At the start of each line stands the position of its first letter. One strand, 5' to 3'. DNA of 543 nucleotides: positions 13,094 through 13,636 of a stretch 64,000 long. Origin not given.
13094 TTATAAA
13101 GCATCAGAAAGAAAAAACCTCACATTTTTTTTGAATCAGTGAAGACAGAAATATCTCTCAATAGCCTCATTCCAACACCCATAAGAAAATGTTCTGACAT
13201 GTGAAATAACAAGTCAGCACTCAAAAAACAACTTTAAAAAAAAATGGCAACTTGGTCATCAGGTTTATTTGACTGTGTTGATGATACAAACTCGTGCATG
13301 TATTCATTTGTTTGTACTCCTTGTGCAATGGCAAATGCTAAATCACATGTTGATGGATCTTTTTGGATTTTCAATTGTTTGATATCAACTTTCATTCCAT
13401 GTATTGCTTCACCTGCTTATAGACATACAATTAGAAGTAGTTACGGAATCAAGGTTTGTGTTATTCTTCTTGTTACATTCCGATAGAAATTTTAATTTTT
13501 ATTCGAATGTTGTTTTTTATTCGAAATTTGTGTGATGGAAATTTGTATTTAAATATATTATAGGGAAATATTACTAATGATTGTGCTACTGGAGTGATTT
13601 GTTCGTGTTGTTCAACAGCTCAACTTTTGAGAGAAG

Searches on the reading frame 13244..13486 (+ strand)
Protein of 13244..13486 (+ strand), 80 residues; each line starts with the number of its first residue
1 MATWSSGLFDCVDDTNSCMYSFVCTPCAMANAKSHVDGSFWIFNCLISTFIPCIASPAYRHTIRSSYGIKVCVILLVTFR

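Call 63: search_protein_families(library=pfam, proteins=[window:13244-13486:+], max_evalue=0.001)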
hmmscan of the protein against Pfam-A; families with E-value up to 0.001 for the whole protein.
window:13244-13486:+ (80 aa): 1 family
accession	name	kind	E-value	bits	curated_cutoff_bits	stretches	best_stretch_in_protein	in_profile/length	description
PF04749.22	PLAC8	-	2.4e-10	41.6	34.4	1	4-70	1-77/101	PLAC8 family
